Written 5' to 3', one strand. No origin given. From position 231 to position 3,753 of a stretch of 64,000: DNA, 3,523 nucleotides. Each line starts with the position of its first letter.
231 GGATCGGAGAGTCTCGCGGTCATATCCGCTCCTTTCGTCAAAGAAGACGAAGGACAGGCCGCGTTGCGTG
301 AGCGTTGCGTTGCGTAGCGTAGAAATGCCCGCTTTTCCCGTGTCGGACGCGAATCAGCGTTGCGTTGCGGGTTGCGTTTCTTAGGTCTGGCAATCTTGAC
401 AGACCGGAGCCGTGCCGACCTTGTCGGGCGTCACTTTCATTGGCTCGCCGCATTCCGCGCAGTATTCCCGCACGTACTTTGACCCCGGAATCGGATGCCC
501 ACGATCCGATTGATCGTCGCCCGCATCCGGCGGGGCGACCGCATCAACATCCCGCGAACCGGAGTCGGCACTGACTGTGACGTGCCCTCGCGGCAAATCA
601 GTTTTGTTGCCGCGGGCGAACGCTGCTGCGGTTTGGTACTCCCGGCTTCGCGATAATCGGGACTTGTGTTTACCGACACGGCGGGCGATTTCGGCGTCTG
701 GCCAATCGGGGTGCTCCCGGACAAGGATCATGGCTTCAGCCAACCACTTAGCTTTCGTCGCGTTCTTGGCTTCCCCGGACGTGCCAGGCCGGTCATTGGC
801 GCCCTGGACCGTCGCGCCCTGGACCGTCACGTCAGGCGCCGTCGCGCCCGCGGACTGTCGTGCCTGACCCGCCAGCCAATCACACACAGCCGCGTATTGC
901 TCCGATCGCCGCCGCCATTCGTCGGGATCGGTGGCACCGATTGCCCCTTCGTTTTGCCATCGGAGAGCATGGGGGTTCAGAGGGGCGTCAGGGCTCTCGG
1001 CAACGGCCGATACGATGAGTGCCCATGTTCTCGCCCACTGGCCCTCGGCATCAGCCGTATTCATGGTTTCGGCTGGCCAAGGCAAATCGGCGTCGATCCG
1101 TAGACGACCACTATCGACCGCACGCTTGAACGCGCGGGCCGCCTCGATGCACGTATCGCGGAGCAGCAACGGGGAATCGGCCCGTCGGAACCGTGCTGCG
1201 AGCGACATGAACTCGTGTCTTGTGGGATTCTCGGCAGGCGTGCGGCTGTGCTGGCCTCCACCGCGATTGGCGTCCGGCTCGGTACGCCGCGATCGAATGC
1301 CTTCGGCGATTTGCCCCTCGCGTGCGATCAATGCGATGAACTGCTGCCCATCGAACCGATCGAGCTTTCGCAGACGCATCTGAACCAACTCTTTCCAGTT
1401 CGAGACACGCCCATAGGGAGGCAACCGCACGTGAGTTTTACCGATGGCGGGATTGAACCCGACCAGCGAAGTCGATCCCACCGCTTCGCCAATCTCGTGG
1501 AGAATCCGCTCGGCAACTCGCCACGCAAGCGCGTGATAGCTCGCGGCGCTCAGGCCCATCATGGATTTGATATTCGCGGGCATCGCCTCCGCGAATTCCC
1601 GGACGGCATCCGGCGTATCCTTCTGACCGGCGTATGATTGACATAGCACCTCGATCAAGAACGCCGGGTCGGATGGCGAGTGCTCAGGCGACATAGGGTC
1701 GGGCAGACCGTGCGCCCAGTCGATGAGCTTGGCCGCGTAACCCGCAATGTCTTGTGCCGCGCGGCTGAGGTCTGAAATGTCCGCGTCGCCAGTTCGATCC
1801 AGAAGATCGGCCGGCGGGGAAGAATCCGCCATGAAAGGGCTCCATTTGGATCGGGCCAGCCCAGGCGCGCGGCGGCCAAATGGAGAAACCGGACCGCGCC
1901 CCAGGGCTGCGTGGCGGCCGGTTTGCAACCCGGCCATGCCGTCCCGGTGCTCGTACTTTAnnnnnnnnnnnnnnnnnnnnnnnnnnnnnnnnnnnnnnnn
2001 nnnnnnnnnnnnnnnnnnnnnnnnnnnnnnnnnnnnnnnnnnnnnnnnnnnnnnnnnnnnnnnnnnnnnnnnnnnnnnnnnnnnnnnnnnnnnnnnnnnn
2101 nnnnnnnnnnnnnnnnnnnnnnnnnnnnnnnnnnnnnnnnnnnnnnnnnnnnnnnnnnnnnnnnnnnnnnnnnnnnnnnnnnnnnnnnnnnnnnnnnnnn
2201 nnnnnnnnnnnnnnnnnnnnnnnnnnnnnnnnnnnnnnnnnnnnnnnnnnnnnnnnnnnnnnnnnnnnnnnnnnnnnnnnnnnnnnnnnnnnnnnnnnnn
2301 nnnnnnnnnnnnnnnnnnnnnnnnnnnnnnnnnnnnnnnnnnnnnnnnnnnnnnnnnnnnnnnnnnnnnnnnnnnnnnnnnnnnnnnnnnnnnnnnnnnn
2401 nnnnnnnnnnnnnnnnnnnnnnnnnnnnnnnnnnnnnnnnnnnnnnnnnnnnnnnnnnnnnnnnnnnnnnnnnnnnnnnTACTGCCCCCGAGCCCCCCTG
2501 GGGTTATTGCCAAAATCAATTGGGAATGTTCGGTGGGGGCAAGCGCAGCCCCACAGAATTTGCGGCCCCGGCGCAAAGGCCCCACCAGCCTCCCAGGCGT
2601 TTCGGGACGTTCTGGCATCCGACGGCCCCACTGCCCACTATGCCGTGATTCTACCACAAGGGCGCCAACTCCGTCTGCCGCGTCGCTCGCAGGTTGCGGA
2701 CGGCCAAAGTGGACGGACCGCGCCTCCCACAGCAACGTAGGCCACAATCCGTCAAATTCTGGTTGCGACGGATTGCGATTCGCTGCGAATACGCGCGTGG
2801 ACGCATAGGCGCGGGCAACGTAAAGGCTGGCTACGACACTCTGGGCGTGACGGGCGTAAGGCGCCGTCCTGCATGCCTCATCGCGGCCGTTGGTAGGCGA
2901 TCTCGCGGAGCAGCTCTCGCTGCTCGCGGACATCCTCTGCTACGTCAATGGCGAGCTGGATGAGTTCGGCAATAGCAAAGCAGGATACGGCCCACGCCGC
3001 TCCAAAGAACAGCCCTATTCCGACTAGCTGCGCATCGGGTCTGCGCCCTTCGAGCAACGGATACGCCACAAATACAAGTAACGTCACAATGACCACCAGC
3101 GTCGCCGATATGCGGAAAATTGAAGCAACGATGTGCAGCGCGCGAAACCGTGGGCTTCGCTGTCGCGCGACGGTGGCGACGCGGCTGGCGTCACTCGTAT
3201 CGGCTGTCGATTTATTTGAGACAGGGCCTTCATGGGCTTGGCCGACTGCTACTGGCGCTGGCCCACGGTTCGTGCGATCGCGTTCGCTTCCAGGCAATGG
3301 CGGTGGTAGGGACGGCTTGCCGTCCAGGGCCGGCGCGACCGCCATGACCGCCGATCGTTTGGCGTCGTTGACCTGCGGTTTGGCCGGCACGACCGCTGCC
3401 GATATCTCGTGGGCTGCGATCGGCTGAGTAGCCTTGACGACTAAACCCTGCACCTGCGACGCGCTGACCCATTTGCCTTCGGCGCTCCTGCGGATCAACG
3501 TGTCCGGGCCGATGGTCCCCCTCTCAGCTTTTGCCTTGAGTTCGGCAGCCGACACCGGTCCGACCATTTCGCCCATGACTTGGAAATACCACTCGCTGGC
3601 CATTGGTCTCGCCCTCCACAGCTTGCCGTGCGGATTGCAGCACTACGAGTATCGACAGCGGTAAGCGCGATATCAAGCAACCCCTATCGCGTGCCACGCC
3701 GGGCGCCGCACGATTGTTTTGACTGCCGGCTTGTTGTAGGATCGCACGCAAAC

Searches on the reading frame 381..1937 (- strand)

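Call 33: search_protein_families(library=pfam, proteins=[window:381-1937:-])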
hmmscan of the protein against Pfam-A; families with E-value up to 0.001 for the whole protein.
window:381-1937:- (518 aa): 1 family
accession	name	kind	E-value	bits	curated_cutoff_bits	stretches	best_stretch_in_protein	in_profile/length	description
PF23137.1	HVO_0758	-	0.00079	19.6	27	0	487-517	17-49/55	HVO_0758 mu-protein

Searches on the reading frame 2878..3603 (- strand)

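Call 78: search_protein_families(library=pfam, proteins=[window:2878-3603:-])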
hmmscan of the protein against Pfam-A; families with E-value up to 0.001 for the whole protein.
window:2878-3603:- (241 aa): 2 families
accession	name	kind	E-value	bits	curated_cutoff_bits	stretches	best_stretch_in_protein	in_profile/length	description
PF14237.11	GYF_2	-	4.1e-13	49.3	25.8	1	5-54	1-50/50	GYF domain 2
PF25531.1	GYF_ATXR3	-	0.00089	20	27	0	6-47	5-46/48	Histone-lysine N-methyltransferase ATXR3, GYF domain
